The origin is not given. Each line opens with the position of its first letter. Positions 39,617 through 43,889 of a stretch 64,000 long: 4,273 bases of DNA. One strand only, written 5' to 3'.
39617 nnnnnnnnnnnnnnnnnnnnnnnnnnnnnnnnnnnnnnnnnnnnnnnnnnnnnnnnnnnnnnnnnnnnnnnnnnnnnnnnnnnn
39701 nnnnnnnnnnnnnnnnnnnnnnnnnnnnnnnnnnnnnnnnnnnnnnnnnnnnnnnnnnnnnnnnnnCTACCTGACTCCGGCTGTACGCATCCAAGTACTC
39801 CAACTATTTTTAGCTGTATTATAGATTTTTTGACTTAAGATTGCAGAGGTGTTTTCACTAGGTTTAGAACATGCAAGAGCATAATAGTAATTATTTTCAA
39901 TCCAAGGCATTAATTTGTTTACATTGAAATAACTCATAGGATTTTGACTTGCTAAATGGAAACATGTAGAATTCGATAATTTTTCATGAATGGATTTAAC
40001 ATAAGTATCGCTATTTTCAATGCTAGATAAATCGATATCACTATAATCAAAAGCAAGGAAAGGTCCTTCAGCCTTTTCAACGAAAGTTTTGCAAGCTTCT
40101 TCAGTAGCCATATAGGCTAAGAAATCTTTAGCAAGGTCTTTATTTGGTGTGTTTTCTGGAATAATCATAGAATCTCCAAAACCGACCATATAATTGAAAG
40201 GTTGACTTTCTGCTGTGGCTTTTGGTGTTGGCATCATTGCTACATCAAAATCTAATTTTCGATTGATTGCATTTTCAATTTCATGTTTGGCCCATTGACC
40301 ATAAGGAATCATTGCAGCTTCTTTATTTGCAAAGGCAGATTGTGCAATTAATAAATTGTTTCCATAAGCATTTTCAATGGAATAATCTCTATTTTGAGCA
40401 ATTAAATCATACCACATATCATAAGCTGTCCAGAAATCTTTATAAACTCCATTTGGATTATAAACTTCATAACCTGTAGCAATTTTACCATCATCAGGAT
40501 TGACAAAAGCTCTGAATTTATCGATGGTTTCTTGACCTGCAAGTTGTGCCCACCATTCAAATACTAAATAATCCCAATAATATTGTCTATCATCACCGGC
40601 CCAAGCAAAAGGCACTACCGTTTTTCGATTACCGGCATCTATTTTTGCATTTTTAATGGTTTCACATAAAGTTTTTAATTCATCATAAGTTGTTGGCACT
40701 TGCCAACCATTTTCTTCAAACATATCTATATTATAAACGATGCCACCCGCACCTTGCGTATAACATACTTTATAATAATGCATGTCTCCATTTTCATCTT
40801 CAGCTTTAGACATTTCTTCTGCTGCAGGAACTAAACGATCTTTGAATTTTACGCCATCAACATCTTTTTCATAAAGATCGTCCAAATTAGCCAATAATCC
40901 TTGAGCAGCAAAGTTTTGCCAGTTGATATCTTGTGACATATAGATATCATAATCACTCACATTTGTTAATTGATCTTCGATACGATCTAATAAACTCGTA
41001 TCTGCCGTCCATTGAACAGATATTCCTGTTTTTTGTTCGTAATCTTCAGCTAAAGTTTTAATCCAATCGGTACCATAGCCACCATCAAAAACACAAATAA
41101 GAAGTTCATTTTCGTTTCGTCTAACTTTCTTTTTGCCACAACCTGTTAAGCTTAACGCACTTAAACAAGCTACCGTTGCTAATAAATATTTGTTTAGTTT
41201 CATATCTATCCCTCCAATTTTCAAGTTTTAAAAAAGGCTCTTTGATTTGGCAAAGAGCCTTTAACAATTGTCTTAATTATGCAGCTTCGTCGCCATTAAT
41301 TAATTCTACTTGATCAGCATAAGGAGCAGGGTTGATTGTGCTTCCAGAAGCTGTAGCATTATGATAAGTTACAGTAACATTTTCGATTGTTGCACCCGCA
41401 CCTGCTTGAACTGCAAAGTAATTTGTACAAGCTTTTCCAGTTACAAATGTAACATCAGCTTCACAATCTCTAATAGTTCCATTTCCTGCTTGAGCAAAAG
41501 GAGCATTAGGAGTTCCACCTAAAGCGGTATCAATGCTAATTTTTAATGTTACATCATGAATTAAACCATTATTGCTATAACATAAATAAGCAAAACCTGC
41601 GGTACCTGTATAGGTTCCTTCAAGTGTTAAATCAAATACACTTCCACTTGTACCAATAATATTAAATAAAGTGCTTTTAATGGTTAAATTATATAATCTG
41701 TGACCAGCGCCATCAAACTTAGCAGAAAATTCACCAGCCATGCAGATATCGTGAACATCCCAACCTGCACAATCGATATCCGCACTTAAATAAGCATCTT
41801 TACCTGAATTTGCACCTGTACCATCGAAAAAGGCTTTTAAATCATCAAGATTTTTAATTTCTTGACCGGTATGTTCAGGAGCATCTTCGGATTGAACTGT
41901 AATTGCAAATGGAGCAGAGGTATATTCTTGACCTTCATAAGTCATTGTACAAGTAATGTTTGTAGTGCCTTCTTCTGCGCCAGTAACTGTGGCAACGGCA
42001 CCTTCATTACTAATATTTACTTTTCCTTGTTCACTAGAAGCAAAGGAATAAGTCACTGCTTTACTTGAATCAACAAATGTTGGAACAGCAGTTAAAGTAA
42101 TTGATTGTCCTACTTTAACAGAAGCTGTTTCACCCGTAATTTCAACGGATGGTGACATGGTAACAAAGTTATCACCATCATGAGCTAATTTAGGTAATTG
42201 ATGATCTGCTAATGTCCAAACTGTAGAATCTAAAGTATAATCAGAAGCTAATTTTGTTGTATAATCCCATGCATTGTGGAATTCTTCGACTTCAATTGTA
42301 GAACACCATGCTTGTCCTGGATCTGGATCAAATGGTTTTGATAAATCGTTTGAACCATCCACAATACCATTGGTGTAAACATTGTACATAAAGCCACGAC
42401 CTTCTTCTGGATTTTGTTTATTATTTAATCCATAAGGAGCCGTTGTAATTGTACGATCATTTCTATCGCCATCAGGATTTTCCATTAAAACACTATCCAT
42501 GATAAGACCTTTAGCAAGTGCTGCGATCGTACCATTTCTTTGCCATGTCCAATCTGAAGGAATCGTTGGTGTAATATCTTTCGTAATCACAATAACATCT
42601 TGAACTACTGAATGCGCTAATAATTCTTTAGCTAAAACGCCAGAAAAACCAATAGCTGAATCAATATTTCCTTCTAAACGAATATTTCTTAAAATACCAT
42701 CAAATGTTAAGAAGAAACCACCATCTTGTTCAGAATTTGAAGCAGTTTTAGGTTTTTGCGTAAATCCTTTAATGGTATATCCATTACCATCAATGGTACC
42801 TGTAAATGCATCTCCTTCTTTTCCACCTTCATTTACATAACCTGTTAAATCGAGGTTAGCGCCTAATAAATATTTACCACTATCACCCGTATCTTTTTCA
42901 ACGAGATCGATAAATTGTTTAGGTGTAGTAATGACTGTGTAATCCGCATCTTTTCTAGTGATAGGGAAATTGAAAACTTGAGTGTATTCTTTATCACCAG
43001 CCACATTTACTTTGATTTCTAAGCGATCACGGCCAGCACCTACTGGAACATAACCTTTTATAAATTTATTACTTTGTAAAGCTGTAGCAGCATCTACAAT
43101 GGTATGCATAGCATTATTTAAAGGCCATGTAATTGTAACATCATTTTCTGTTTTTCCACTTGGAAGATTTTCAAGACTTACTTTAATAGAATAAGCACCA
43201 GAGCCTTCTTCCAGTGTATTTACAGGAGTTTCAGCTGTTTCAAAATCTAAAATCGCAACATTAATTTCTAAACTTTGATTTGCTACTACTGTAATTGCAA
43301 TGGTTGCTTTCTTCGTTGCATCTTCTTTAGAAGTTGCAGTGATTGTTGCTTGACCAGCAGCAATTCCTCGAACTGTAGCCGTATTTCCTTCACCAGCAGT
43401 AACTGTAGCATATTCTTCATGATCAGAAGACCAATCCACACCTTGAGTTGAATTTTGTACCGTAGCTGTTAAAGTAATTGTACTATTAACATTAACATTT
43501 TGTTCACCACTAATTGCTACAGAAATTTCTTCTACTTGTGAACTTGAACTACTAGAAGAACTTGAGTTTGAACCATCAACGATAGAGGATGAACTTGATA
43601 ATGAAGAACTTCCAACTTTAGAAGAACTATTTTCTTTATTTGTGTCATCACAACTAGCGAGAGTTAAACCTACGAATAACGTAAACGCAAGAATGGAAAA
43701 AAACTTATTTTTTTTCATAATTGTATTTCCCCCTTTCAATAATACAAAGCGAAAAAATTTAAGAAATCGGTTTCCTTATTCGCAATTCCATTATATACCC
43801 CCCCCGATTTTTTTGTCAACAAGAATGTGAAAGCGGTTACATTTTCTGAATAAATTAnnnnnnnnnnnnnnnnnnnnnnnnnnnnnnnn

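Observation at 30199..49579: Gram-positive beta-glucan (laminarin-type) utilisation locus with three GH16, a GH30 and a 1028-aa putative phosphorylase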

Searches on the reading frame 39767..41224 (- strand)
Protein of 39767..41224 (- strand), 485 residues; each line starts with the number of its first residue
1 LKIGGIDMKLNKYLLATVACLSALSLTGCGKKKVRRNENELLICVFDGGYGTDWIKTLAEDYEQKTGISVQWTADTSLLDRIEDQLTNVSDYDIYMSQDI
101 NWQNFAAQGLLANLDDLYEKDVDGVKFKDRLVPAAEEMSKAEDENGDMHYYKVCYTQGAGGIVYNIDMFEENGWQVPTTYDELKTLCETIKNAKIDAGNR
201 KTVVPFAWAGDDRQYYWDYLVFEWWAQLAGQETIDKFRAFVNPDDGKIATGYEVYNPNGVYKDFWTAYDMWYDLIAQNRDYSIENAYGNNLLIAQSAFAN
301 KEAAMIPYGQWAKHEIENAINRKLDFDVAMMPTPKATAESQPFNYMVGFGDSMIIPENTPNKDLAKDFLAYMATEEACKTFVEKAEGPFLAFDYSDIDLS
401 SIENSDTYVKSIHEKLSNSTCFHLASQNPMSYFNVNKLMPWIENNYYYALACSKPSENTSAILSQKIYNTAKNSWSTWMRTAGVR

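Call 4: search_protein_families(library=pfam, proteins=[window:39767-41224:-], max_evalue=0.01)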
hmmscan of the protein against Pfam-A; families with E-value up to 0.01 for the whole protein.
window:39767-41224:- (485 aa): 2 families
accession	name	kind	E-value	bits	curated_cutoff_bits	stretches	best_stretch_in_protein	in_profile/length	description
PF01547.30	SBP_bac_1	-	7.8e-22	79.1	26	1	50-377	3-305/307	Bacterial extracellular solute-binding protein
PF13531.11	SBP_bac_11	-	4.1e-08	33.7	25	1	52-113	10-72/227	Bacterial extracellular solute-binding protein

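Call 88: search_solved_structures(query=window:39767-41203:-, max_evalue=0.001)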
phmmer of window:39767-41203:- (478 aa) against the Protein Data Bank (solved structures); distinct sequences matched with E-value up to 0.001: 411 (the best 60 are shown).
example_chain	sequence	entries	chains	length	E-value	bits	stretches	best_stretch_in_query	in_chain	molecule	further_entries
9h0n_A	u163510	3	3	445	3.8e-15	58.9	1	17-185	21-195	Extracellular solute-binding protein, family 1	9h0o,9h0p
3oo7_A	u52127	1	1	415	1.2e-08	37.5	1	71-181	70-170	ABC transporter binding protein AcbH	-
3oo8_A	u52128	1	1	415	1.2e-08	37.5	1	71-181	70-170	ABC transporter binding protein AcbH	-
3oo6_A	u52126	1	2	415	1.2e-08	37.4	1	71-181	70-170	ABC transporter binding protein AcbH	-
3oo9_A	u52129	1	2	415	1.3e-08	37.3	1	71-181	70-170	ABC transporter binding protein AcbH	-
3ooa_A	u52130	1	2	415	1.5e-08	37.1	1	71-181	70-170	ABC transporter binding protein AcbH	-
8c8f_A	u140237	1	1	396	2.9e-08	36.2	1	283-373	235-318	Maltose/maltodextrin-binding periplasmic protein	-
3jyr_A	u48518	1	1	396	3.6e-08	35.9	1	275-372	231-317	Maltose-binding periplasmic protein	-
8x2x_L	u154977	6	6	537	7.8e-08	34.8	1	283-373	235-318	Maltose/maltodextrin-binding periplasmic protein,Chromatin modification-related protein EA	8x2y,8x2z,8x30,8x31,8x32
9p0x_T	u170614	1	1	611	1e-07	34.4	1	283-373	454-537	Tissue factor,Maltose/maltodextrin-binding periplasmic protein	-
9gek_A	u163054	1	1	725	1e-07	34.4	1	283-373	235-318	Maltose/maltodextrin-binding periplasmic protein,FAST kinase domain-containing protein 4,F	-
1svx_B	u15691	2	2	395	1.2e-07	34.2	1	283-373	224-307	Maltose-binding periplasmic protein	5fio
3woa_A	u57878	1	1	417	1.4e-07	33.9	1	283-373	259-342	Repressor protein CI, Maltose-binding periplasmic protein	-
5bmy_A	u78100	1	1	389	1.5e-07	33.9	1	283-373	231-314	Peptidyl-prolyl cis-trans isomerase NIMA-interacting 1,Maltose-binding periplasmic protein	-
5aq9_B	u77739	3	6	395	1.6e-07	33.8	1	283-373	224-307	MALTOSE-BINDING PERIPLASMIC PROTEIN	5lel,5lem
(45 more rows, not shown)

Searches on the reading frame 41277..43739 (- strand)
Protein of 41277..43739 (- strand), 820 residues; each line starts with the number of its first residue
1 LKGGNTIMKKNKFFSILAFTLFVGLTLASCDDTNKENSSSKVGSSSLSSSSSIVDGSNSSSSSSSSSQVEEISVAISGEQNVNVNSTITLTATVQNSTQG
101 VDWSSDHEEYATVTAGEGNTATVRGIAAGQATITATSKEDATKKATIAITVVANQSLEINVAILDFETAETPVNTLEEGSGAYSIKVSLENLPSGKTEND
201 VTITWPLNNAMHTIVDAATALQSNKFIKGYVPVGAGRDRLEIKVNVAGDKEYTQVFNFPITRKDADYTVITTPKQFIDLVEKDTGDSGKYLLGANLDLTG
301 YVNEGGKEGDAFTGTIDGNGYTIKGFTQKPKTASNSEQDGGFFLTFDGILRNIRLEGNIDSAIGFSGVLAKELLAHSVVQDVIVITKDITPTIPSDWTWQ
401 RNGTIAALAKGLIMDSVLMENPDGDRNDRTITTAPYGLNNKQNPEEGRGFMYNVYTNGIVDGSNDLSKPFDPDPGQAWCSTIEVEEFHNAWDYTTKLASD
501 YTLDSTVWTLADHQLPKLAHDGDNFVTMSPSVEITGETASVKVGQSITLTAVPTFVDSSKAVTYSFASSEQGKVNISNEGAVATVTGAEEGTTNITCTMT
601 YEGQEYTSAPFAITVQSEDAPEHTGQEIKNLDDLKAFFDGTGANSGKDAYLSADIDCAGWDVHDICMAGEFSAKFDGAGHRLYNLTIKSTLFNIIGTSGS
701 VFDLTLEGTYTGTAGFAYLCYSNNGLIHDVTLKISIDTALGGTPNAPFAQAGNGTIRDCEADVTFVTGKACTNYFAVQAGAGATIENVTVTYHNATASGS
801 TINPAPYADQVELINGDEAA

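Call 4: search_protein_families(library=pfam, proteins=[window:41277-43739:-], max_evalue=0.01)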
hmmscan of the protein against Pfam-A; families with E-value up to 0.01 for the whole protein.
window:41277-43739:- (820 aa): 1 family
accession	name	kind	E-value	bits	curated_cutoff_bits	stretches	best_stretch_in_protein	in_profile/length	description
PF02368.24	Big_2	-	3.5e-14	53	22.8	2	80-145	12-75/79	Bacterial Ig-like domain (group 2)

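Call 7: search_protein_families(library=ncbifam, proteins=[window:41277-43739:-], max_evalue=0.01)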
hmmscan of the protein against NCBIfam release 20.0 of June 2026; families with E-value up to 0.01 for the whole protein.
window:41277-43739:- (820 aa): 0 families

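Call 12: find_homologous_proteins(query=window:41277-43739:-, max_evalue=0.00001)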
Query window:41277-43739:- (820 aa): 8 proteins with E <= 0.00001 among 8000 candidates.
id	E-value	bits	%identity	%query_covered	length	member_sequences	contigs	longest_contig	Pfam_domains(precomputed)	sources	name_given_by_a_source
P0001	0.0e+0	1799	100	99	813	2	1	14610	PF02368.25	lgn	-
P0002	0.0e+0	1142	66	99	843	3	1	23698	PF02368.25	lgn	-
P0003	1.0e-214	733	46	99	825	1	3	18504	PF26182.1,PF02368.25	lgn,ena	-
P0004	1.8e-10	58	32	17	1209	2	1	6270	PF07679.23,PF26182.1,PF22359.3,PF02368.25,PF26918.1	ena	-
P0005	7.5e-10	56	33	16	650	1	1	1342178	PF26182.1,PF22359.3,PF02368.25,PF26918.1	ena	-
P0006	1.3e-9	55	38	13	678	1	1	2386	PF26182.1,PF00415.25,PF13540.13,PF02368.25,PF25384.2,PF25390.2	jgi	jgi:alpha-tubulin suppressor-like RCC1 family protein/uncharacterized protein YjdB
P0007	2.3e-8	51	36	13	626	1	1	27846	PF26182.1,PF02368.25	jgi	jgi:uncharacterized protein YjdB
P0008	1.8e-7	48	36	13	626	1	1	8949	PF26182.1,PF02368.25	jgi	jgi:uncharacterized protein YjdB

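Call 36: search_protein_families(library=pfam, proteins=[window:41277-43739:-], max_evalue=10)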
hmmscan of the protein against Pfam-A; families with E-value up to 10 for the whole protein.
window:41277-43739:- (820 aa): 2 families
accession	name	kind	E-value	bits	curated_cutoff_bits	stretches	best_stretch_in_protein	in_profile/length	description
PF02368.24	Big_2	-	3.5e-14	53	22.8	2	80-145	12-75/79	Bacterial Ig-like domain (group 2)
PF17231.7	DUF5305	-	1.3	8.9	29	1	130-209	33-112/217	Family of unknown function (DUF5305)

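Call 74: predict_structure(alignment_id=A2)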
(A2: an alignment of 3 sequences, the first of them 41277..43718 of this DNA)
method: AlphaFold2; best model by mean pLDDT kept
length: 813 residues; sequences in the alignment: 3
mean_pLDDT: 60.2   pTM: 0.33
mean pLDDT of the five models: 60.2, 57.3, 54.7, 52.1, 48.7
residues with pLDDT >= 90: 80; 70-90: 268; 50-70: 178; < 50: 287
segments of 3 or more residues with pLDDT < 50: 1-61, 200-215, 296-302, 319-337, 351-370, 378-521, 657-661, 790-794
pLDDT, mean of each block of 10 residues (from residue 1): 26 27 25 25 27 28 75 80 87 89 86 86 90 88 73 71 66 69 70 65 41 52 55 66 63 69 79 60 76 48 60 62 35 44 60 37 43 47 29 27 35 34 27 26 23 25 25 23 23 25 23 25 71 83 83 84 88 88 90 88 86 71 87 66 90 61 73 88 71 88 71 78 89 67 81 85 66 74 75 49 67 42
secondary structure, 60 per line:
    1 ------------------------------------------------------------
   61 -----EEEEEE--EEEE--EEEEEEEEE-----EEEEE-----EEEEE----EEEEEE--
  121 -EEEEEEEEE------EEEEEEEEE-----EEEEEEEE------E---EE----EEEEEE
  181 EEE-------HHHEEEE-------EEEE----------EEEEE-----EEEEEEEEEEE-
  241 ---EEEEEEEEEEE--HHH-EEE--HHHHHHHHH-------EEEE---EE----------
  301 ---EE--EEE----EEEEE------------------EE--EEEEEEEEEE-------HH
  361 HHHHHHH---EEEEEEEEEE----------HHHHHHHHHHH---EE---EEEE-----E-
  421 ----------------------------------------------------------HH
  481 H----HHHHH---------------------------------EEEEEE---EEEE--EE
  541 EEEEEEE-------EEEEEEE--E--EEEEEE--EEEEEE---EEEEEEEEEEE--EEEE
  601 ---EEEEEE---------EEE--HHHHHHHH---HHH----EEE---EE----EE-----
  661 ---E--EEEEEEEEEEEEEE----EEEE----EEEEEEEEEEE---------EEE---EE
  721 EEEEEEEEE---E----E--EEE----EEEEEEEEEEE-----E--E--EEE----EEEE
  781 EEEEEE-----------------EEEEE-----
elements in order (helices of 4 or more, strands of 3 or more residues): E66-71 E74-77 E80-88 E94-98 E104-108 E113-118 E122-130 E137-145 E151-158 E175-183 E194-197 E205-208 E219-223 E229-239 E244-254 E261-263 H266-274 E282-285 E308-310 E315-319 E342-351 H359-367 E371-380 H391-401 E410-413 H486-490 E524-529 E533-536 E539-547 E555-561 E567-572 E575-580 E584-594 E597-600 E604-609 E619-621 H624-631 E642-644 E667-680 E685-688 E693-703 E713-715 E719-729 E741-743 E748-758 E770-772 E777-786 E804-808
